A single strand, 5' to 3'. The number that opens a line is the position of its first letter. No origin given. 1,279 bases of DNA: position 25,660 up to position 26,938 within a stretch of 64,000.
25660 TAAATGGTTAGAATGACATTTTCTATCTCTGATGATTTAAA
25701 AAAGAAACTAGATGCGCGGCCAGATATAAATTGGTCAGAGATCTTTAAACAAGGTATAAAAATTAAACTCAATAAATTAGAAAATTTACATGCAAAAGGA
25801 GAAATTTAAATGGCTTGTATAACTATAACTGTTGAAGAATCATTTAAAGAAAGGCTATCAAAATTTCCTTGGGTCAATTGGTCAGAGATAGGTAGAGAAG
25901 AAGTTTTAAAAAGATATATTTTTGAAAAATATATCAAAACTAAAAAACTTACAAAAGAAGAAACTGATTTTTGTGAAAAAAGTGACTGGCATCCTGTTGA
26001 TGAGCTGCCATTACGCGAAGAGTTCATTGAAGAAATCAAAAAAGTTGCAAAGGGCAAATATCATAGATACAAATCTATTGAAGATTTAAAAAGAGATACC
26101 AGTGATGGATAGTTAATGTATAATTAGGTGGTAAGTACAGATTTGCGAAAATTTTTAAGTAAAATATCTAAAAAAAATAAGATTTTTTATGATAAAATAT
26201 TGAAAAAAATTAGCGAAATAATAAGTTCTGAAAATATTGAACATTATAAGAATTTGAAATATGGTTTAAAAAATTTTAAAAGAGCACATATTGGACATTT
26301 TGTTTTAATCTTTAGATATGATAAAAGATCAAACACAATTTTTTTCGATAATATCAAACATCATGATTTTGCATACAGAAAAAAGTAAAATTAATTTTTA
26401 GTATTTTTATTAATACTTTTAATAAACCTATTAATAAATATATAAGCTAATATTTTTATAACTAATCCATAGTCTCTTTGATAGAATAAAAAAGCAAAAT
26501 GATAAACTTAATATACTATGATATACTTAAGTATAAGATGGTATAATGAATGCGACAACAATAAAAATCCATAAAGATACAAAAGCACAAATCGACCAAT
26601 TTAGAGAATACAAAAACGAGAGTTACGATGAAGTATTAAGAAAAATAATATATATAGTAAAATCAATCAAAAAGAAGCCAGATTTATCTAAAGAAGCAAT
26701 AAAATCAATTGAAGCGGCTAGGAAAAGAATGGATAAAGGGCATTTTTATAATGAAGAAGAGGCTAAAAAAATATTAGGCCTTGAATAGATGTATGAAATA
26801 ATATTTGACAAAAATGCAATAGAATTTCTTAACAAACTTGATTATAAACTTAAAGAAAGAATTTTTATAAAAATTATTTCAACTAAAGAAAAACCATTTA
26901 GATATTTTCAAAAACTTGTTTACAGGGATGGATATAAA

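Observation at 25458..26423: Perfect 22-nt direct repeats flank an RHH-RHH-RelE-like cassette, next to a second RHH-RelE pair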

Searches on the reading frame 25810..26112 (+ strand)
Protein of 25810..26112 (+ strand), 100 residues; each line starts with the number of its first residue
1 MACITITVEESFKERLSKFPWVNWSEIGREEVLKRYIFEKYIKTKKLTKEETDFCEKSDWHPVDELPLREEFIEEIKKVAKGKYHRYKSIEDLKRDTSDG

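Call 7: search_protein_families(library=pfam, proteins=[window:25810-26112:+], max_evalue=1)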
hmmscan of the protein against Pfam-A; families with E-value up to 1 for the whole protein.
window:25810-26112:+ (100 aa): 3 families
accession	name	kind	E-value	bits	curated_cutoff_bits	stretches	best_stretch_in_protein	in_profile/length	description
PF10884.14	DUF2683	-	0.00011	22.9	27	1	55-94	29-65/66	Protein of unknown function (DUF2683)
PF17340.7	DUF5370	-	0.073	13.4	25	1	69-93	29-53/63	Family of unknown function (DUF5370)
PF18827.6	LPD14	-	0.091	13.2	27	1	30-76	39-84/136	Large polyvalent protein-associated domain 14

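Call 8: search_protein_families(library=ncbifam, proteins=[window:25810-26112:+], max_evalue=1)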
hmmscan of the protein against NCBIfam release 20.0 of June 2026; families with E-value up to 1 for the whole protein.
window:25810-26112:+ (100 aa): 2 families
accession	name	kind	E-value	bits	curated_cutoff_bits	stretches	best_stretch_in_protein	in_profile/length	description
NF000127.2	trim_DfrA20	exception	0.022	14.8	325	1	7-45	124-162/169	trimethoprim-resistant dihydrofolate reductase DfrA20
NF033148.1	tet_protect_M_W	exception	0.13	10.5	1100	1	28-70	181-223/639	TetM/TetW/TetO/TetS family tetracycline resistance ribosomal protection protein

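Call 29: find_homologous_proteins(query=window:25810-26112:+, max_evalue=0.00001)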
Query window:25810-26112:+ (100 aa): 220 proteins with E <= 0.00001 among 222 candidates; the best 120 are listed.
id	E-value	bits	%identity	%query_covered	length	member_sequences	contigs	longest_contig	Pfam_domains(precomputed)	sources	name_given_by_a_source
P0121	5.3e-60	218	100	100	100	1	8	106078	-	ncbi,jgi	jgi:hypothetical protein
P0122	1.9e-50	187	86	98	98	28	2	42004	-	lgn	-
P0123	4.8e-50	186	82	98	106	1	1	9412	PF26688.1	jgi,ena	-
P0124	5.4e-49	182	83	98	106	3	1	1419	-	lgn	-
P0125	2.5e-48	180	83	98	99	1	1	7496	PF26688.1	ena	-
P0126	3.2e-48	180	83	98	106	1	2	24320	PF26688.1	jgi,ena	-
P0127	3.4e-48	180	81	98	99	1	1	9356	-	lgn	-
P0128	7.1e-48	179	83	98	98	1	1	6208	-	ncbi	-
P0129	1.2e-47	178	82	98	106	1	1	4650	PF26688.1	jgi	jgi:hypothetical protein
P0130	4.2e-47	176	78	98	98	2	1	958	PF10884.15,PF26688.1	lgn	-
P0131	4.7e-47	176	78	100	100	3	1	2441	PF10884.15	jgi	jgi:hypothetical protein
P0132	5.0e-47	176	80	98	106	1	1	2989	-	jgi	jgi:hypothetical protein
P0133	6.0e-47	176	81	98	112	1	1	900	-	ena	-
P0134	6.4e-47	176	78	97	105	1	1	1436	PF26688.1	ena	-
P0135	8.3e-47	175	79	98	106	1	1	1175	-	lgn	-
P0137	2.5e-46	174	75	100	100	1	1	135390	-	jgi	jgi:hypothetical protein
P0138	4.2e-46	173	77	98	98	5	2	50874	PF26688.1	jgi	jgi:hypothetical protein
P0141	1.1e-45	172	76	98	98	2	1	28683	-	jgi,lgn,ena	-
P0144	2.3e-45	171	76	98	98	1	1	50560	PF26688.1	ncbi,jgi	-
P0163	2.6e-36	142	73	86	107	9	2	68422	-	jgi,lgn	-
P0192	1.3e-33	133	67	86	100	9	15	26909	-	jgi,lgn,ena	jgi:hypothetical protein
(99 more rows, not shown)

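Call 31: find_encoding_contigs(protein=P0122, flank=4000, max_places=4)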
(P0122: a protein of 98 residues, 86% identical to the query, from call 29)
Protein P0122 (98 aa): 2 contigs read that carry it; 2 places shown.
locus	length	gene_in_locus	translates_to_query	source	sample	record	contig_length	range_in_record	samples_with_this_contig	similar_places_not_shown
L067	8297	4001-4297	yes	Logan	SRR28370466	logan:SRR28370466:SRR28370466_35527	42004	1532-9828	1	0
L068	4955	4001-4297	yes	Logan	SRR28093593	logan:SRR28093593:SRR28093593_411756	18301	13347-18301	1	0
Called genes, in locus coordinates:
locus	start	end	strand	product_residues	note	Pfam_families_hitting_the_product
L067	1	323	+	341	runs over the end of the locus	PF08240:ADH_N, PF16912:Glu_dehyd_C, PF01262:AlaDh_PNT_C (weak), PF00107:ADH_zinc_N, PF13602:ADH_zinc_N_2 (weak)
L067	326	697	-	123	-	-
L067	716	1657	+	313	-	PF01040:UbiA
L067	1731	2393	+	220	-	-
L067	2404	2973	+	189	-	PF02223:Thymidylate_kin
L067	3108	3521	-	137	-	PF00293:NUDIX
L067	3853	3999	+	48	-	PF26688:RHH_12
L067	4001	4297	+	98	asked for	-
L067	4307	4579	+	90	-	-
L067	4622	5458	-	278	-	PF13507:GATase_5, PF01965:DJ-1_PfpI (weak), PF07685:GATase_3 (weak)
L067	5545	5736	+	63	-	-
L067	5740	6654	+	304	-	PF01507:PAPS_reduct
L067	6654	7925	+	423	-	PF00009:GTP_EFTU, PF01926:MMR_HSR1 (faint), PF22594:GTP-eEF1A_C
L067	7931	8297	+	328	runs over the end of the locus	PF01368:DHH (weak)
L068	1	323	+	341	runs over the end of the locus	PF08240:ADH_N, PF16912:Glu_dehyd_C, PF01262:AlaDh_PNT_C (weak), PF00107:ADH_zinc_N, PF13602:ADH_zinc_N_2 (weak)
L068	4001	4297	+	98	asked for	-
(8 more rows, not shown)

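Call 32: find_encoding_contigs(protein=P0137, flank=4000, max_places=4)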
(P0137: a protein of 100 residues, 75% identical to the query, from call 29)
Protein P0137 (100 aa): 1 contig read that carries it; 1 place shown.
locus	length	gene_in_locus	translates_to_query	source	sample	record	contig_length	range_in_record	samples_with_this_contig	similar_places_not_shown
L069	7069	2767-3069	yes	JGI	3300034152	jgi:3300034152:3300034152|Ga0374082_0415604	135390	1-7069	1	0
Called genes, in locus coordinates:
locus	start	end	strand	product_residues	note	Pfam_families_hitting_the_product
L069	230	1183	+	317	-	PF08271:Zn_Ribbon_TF, PF00382:TFIIB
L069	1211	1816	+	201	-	PF01728:FtsJ, PF13847:Methyltransf_31 (weak)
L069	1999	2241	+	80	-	PF24434:DUF7557 (weak)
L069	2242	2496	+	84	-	PF05016:ParE_toxin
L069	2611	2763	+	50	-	PF26688:RHH_12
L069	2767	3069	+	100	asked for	-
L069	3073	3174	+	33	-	-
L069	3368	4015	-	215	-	-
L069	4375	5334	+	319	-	PF00348:polyprenyl_synt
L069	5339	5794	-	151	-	-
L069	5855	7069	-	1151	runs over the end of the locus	PF13620:CarboxypepD_reg (faint), PF22904:NOMO1-like_2nd (faint)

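Call 33: find_encoding_contigs(protein=P0138, flank=4000, max_places=4)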
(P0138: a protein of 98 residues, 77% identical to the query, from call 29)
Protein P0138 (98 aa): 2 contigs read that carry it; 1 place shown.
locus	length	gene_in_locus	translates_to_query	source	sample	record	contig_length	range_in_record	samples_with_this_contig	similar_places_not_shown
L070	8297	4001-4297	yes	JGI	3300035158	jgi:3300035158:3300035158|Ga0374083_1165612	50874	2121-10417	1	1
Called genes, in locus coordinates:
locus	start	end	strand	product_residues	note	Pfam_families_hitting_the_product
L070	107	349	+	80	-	-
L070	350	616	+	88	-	PF05016:ParE_toxin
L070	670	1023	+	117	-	-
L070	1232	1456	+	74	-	PF26688:RHH_12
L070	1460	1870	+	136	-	PF01850:PIN, PF10130:PIN_2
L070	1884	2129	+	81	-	-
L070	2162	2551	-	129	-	PF05168:HEPN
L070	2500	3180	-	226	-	PF01022:HTH_5 (weak), PF13412:HTH_24 (weak), PF22600:MTPAP-like_central, PF01909:NTP_transf_2, PF18765:Polbeta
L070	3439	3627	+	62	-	PF26688:RHH_12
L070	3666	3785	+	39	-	-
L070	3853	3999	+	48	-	PF26688:RHH_12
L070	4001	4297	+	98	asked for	PF26688:RHH_12 (faint)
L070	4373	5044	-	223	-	PF20582:UPF0758_N, PF04002:RadC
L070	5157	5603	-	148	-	PF13650:Asp_protease_2 (weak)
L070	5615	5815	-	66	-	PF18929:DUF5678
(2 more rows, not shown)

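Call 45: find_encoding_contigs(protein=P0144, flank=10000, max_places=2)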
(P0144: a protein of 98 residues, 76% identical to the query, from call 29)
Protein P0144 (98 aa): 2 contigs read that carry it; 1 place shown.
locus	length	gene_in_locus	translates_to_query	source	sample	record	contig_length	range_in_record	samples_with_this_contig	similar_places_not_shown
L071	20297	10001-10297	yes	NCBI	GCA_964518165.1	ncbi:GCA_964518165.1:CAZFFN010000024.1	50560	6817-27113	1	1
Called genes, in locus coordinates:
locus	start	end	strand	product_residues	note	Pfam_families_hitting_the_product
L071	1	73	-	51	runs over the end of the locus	-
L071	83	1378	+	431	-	PF03951:Gln-synt_N, PF00120:Gln-synt_C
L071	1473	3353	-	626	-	PF01364:Peptidase_C25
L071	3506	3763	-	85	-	-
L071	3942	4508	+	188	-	-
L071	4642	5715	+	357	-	PF22842:Pel9A-like_beta_helix (weak), PF05048:NosD (weak), PF13229:Beta_helix, PF05048:NosD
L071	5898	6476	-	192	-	-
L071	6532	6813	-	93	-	-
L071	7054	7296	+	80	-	-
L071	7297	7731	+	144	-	PF10130:PIN_2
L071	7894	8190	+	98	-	PF20582:UPF0758_N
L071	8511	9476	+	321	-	PF02661:Fic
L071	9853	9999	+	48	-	PF26688:RHH_12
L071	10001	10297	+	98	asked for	PF26688:RHH_12 (faint)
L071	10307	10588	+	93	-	-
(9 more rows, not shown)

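Call 46: find_encoding_contigs(protein=P0163, flank=10000, max_places=2)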
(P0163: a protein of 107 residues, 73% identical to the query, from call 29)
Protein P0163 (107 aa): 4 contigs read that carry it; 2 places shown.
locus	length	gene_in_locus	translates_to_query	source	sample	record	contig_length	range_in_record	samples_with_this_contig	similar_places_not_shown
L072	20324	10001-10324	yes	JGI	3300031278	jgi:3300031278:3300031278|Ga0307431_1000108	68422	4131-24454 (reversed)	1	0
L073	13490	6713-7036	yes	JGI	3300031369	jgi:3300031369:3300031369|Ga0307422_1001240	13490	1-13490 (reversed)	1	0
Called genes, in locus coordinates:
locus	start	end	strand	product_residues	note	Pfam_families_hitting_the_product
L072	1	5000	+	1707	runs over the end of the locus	-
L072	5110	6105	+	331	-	PF00814:TsaD, PF22521:HypF_C_2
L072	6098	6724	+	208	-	PF01163:RIO1, PF00069:Pkinase, PF01636:APH (faint), PF03109:ABC1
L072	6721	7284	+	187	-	PF01725:Ham1p_like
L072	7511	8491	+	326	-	PF01595:CNNM, PF00571:CBS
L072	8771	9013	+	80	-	PF10884:DUF2683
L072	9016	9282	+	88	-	-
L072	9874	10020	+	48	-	PF26688:RHH_12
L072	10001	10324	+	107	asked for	-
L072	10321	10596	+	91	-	-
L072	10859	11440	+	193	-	PF12705:PDDEXK_1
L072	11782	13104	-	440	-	PF05708:Peptidase_C92 (weak), PF18911:PKD_4, PF00801:PKD, PF18911:PKD_4 (weak)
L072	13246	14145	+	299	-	-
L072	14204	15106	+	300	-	-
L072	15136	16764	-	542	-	PF13620:CarboxypepD_reg (faint), PF13715:CarbopepD_reg_2 (faint)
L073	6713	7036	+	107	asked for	-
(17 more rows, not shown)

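Call 47: find_encoding_contigs(protein=P0192, flank=6000, max_places=8)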
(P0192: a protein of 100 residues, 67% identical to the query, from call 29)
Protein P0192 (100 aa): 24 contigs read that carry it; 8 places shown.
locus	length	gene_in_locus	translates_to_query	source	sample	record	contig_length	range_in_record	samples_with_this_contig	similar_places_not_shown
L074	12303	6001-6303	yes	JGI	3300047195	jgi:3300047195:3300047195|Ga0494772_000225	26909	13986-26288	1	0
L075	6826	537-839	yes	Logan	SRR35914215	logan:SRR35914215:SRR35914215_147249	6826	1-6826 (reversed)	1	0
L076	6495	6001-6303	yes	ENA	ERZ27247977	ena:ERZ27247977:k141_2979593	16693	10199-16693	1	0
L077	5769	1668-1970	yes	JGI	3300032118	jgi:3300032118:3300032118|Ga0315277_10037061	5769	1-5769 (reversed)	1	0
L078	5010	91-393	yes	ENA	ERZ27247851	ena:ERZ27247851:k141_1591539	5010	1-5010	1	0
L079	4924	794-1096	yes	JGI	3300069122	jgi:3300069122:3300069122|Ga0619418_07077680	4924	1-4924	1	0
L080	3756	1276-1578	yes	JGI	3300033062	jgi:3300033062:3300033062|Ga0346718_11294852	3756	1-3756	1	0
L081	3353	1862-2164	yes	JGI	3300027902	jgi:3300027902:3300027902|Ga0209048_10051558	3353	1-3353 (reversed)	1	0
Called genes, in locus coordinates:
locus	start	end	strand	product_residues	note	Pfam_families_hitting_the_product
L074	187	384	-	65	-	-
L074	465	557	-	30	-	-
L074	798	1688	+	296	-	PF01047:MarR (faint), PF01978:TrmB (faint), PF13545:HTH_Crp_2 (faint), PF08279:HTH_11 (faint), PF24271:HVO_2833_C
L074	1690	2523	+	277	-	PF19502:DUF6036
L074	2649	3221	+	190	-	-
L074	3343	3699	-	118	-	PF05168:HEPN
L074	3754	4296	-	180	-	PF22600:MTPAP-like_central (faint), PF18765:Polbeta, PF01909:NTP_transf_2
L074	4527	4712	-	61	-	-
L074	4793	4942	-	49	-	-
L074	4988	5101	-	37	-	-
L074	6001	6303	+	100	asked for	-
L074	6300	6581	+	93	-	PF15738:YafQ_toxin (weak), PF05016:ParE_toxin (weak)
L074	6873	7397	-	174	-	-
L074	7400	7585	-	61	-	-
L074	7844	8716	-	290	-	PF00160:Pro_isomerase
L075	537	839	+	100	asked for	-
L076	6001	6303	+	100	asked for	-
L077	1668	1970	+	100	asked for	-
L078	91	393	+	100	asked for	-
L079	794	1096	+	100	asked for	-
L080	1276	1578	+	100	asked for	-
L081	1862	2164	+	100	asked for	-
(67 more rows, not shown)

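Call 52: find_encoding_contigs(protein=P0126, flank=10000, max_places=3)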
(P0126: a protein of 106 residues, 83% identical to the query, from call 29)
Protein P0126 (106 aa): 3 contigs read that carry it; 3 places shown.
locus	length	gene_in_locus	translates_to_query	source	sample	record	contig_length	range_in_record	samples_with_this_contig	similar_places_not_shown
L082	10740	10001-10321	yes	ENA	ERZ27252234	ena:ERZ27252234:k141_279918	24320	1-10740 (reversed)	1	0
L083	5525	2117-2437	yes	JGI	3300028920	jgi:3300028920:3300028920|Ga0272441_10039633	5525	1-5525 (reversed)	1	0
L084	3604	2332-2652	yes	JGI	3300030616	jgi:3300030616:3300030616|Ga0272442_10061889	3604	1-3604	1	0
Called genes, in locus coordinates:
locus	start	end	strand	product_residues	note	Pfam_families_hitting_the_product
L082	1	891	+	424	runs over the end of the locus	PF05048:NosD, PF13229:Beta_helix, PF05048:NosD, PF13229:Beta_helix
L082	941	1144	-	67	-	-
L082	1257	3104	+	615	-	-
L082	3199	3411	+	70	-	-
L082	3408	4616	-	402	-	PF07690:MFS_1, PF00083:Sugar_tr (weak)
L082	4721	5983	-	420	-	-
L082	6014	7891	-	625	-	PF01364:Peptidase_C25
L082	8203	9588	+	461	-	-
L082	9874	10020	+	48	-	PF26688:RHH_12 (weak)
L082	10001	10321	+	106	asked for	PF26688:RHH_12 (faint)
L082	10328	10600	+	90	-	-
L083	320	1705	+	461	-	-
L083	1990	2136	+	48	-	PF26688:RHH_12 (weak)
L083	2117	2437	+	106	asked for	PF26688:RHH_12 (faint)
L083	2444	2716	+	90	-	-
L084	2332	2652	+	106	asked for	PF26688:RHH_12 (faint)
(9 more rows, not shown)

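Call 53: find_encoding_contigs(protein=P0141, flank=10000, max_places=3)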
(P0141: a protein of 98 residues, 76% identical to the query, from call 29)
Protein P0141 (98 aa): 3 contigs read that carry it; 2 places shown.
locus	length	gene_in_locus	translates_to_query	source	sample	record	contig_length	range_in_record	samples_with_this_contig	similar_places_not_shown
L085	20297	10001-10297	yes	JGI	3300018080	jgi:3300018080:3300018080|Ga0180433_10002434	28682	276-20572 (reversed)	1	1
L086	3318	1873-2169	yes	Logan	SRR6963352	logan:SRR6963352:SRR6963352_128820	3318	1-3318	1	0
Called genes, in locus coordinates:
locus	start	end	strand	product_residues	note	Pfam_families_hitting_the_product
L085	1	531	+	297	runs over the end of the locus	PF00493:MCM, PF05496:RuvB_N (weak), PF00158:Sigma54_activat, PF07726:AAA_3 (weak), PF07728:AAA_5, PF00004:AAA, PF01078:Mg_chelatase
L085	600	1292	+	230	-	PF12840:HTH_20 (faint), PF13412:HTH_24 (faint), PF24266:HTH_HVO_0163_N, PF01022:HTH_5 (faint)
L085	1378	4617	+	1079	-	PF00801:PKD (weak), PF18911:PKD_4, PF10342:Kre9_KNH, PF00801:PKD (weak)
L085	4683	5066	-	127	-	PF26247:DUF8058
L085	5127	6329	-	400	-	PF04851:ResIII, PF00270:DEAD, PF00271:Helicase_C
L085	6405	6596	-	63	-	PF00313:CSD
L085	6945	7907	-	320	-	PF08271:Zn_Ribbon_TF, PF00382:TFIIB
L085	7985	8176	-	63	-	PF00313:CSD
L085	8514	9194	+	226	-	PF13412:HTH_24 (weak), PF01022:HTH_5 (weak), PF22600:MTPAP-like_central (weak), PF01909:NTP_transf_2, PF18765:Polbeta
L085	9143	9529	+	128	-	PF05168:HEPN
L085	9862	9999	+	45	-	PF26688:RHH_12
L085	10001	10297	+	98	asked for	-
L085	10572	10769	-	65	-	PF00313:CSD (weak)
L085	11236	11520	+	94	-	PF24434:DUF7557 (weak)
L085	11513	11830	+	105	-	PF02452:PemK_toxin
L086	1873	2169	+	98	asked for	-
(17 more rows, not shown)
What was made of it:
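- The same cassette occurs in many contexts (calls 31-33, 45-47, 52, 53).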

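Call 75: search_solved_structures(query=window:25810-26112:+, max_evalue=5)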
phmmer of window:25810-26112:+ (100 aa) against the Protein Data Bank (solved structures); distinct sequences matched with E-value up to 5: 3.
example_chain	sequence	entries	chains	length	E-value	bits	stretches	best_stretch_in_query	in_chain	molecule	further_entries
9i5t_7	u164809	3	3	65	0.67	13.5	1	28-69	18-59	Large ribosomal subunit protein bL35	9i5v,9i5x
4z8e_A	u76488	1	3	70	1.2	12.7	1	7-45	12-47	Transcriptional enhancer factor TEF-1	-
1via_A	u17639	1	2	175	2.3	11.7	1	26-86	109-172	shikimate kinase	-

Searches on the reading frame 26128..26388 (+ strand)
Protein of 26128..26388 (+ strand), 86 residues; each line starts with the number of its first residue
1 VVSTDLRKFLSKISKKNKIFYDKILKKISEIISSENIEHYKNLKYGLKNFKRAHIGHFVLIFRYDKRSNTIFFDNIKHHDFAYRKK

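Call 7: search_protein_families(library=pfam, proteins=[window:26128-26388:+], max_evalue=1)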
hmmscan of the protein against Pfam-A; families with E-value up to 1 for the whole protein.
window:26128-26388:+ (86 aa): 2 families
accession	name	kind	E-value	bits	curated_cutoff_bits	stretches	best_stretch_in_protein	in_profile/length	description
PF05016.21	ParE_toxin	-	1.4e-05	26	23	1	4-80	9-86/89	ParE toxin of type II toxin-antitoxin system, parDE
PF11663.14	Toxin_YhaV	-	0.036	14.5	35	1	17-77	34-99/138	Toxin with endonuclease activity, of toxin-antitoxin system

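Call 8: search_protein_families(library=ncbifam, proteins=[window:26128-26388:+], max_evalue=1)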
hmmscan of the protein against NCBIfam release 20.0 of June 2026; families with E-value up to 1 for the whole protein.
window:26128-26388:+ (86 aa): 1 family
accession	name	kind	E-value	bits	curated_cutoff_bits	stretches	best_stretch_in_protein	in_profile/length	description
TIGR00053.1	TIGR00053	subfamily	3.1e-13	50.2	87.25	1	3-83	7-91/92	YafQ family addiction module toxin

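Call 73: search_solved_structures(query=window:26128-26388:+, max_evalue=1)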
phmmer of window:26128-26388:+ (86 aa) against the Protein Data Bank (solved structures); distinct sequences matched with E-value up to 1: 2.
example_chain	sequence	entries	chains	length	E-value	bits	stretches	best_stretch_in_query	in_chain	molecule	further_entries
2otr_A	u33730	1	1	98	0.0044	20.8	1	14-80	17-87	Hypothetical protein HP0892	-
4nrn_A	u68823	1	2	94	0.0045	20.7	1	14-80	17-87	metal-bound toxin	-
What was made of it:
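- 26116..26388 (+): YafQ/RelE-type toxin gene. The ancestral ATG at 26116 is followed by a TAG at codon 4. The open frame runs 26128-26388 (86 aa, GTG start). PDB HP0892 E=0.004 (call 73).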

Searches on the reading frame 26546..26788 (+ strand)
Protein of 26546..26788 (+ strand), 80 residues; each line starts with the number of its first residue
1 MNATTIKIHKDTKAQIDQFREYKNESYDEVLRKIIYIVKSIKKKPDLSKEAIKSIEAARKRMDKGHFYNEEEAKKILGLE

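Call 7: search_protein_families(library=pfam, proteins=[window:26546-26788:+], max_evalue=1)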
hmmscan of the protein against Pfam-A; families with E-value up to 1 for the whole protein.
window:26546-26788:+ (80 aa): 3 families
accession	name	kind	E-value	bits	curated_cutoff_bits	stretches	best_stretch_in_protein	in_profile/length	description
PF24434.1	DUF7557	-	1.1e-05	25.2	25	1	4-37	2-34/45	Family of unknown function (DUF7557)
PF03179.20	V-ATPase_G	-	0.15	13.1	28.6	1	4-42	67-105/105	Vacuolar (H+)-ATPase G subunit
PF04112.18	Mak10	-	0.15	12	24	0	51-72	15-144/165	Mak10 subunit, NatC N(alpha)-terminal acetyltransferase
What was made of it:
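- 26546..26788 (+): 80-aa DUF7557 (RHH-like) antitoxin of cassette 2. Pfam DUF7557 25.2 bits (cutoff 25) (call 7).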

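Call 8: search_protein_families(library=ncbifam, proteins=[window:26546-26788:+], max_evalue=1)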
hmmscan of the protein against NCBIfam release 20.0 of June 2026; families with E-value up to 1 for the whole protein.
window:26546-26788:+ (80 aa): 2 families
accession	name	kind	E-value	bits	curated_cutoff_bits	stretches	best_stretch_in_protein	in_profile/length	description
TIGR01147.1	V_ATP_synt_G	equivalog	0.0062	17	56.95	1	5-42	70-107/113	V-type ATPase subunit G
NF041200.1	mob_BfmA_Nterm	domain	0.0079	16.4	24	1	4-35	2-33/81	BfmA/BtgA family mobilization protein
